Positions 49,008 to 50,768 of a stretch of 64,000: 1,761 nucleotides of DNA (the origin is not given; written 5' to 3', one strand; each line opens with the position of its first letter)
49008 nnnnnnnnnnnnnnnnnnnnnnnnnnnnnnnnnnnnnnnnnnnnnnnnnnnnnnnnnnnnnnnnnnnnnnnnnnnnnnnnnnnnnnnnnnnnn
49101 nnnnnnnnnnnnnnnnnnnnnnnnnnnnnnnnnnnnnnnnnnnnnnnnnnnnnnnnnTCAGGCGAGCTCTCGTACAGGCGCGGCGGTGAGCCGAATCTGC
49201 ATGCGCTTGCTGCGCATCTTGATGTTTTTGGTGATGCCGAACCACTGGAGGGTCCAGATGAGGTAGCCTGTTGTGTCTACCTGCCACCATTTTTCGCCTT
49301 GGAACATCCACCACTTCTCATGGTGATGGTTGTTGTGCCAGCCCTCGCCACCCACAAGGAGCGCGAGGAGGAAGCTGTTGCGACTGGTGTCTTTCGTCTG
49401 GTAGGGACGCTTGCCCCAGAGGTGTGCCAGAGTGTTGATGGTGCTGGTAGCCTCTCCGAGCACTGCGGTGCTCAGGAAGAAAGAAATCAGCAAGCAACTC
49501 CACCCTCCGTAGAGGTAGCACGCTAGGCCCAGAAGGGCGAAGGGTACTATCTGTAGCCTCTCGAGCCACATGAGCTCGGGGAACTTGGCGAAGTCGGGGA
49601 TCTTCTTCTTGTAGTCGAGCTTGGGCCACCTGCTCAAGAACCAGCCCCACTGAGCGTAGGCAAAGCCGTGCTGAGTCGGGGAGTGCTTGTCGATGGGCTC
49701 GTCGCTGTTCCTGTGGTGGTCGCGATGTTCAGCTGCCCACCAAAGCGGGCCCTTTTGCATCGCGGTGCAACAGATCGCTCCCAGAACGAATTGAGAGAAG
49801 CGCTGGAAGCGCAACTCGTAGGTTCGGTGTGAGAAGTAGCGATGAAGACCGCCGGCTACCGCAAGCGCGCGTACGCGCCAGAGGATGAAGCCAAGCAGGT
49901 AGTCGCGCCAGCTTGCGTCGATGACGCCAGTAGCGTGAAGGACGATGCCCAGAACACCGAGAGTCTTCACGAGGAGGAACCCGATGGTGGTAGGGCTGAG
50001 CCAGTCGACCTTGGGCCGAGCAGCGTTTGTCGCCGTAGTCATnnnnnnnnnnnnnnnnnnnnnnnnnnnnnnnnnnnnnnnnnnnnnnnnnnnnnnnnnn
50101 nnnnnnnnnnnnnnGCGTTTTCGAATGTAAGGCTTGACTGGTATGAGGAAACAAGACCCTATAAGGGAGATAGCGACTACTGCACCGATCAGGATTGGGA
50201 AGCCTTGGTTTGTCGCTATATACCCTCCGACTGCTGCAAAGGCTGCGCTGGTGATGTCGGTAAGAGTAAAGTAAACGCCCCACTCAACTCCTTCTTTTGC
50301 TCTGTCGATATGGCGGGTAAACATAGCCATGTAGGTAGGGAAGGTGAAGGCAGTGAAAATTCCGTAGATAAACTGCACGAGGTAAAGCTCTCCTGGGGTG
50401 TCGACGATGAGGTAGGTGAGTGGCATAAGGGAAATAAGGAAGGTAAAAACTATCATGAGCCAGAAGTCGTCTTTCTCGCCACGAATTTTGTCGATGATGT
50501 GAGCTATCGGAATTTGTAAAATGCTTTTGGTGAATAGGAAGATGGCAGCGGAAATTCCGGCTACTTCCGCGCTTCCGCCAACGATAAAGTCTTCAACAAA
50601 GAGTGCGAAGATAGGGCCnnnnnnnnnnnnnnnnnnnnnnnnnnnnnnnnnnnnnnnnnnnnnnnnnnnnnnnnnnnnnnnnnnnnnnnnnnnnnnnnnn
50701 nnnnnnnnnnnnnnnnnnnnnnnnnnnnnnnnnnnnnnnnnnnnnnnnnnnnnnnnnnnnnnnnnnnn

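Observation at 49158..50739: GC-rich fatty-acid desaturase next to an MFS-transporter fragment: likely horizontally acquired lipid-modifying island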

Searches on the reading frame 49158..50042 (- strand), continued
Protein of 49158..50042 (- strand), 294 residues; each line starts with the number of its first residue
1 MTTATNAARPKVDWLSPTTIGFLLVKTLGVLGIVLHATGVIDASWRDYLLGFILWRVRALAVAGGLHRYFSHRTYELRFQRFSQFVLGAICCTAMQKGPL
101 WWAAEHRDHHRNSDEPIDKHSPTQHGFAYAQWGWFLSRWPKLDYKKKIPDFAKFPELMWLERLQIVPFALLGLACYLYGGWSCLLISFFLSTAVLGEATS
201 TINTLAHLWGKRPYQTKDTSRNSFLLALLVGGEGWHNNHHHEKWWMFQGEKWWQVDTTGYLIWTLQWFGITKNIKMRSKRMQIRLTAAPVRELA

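Call 69: list_cluster_members(proteins=[L092:5560-7866:-, L092:9864-10409:+, L092:11488-12234:+, L092:13701-15149:-, L092:15673-16380:-, L091:5146-7866:+, L091:9083-11701:+, L091:1305-2363:+, L091:14864-16183:+, L091:2404-3300:+])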
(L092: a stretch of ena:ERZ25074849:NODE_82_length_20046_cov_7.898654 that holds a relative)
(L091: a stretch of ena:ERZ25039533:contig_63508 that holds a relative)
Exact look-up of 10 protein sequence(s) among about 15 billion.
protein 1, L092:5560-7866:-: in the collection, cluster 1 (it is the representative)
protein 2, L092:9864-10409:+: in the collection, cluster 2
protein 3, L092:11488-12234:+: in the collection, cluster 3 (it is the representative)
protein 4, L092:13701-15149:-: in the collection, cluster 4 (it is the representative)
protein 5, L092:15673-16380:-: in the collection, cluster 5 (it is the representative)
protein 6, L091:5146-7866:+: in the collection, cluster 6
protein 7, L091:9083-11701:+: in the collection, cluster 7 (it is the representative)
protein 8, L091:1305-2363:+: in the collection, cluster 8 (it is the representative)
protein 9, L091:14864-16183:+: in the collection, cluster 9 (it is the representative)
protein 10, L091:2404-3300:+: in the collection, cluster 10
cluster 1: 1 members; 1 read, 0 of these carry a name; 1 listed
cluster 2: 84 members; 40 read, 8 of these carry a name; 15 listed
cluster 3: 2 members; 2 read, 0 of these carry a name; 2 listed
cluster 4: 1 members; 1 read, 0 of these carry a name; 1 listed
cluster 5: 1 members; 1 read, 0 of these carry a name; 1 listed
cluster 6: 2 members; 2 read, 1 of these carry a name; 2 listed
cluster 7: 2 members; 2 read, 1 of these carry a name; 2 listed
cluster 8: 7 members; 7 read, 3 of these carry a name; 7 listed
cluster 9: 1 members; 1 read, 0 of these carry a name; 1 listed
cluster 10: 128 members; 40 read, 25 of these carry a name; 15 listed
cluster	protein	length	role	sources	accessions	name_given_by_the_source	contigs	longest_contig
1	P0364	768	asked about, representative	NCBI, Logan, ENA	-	-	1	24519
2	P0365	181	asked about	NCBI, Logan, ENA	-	-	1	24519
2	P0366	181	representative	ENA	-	-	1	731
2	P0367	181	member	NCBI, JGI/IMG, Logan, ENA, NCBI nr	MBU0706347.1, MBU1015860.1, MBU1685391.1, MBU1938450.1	transcription termination/antitermination protein NusG [Patescibacteria group bacterium]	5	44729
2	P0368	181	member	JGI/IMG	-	transcriptional antiterminator NusG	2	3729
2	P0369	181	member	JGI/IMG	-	transcriptional antiterminator NusG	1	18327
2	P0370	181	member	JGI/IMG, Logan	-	transcriptional antiterminator NusG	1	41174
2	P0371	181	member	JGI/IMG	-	transcription termination/antitermination protein NusG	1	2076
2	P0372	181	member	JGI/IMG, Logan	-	transcriptional antiterminator NusG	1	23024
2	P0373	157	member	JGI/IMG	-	transcriptional antiterminator NusG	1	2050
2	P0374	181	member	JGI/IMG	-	transcriptional antiterminator NusG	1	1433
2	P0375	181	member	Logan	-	-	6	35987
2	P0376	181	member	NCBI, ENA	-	-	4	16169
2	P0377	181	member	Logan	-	-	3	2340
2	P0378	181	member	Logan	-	-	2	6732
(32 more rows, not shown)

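Call 77: find_encoding_contigs(protein=P0003, flank=5000, max_places=2)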
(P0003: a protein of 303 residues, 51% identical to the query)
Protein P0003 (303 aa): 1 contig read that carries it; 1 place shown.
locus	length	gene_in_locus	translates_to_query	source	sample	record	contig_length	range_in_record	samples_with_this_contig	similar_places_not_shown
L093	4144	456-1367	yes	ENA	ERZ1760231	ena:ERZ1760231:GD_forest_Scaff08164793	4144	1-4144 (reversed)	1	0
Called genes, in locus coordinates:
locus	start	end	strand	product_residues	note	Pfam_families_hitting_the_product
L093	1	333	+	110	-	?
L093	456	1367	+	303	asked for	PF00487:FA_desaturase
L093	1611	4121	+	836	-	PF02702:KdpD, PF00582:Usp, PF13493:DUF4118, PF00512:HisKA, PF02518:HATPase_c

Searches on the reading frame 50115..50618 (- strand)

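Call 11: search_protein_families(library=ncbifam, proteins=[window:50115-50618:-], max_evalue=0.01)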
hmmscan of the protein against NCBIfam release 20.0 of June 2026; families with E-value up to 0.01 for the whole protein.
seq(168 aa): 3 families
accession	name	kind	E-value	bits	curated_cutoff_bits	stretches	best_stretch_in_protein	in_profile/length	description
TIGR00893.1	2A0114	subfamily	1.4e-05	24.2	395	1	16-143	27-150/399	D-galactonate transporter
TIGR00900.1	2A0121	subfamily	0.0033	16.8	319.6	1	76-162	92-178/364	H+ Antiporter protein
TIGR00880.1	2_A_01_02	superfamily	0.0056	16.8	131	0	54-160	30-139/141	multidrug resistance protein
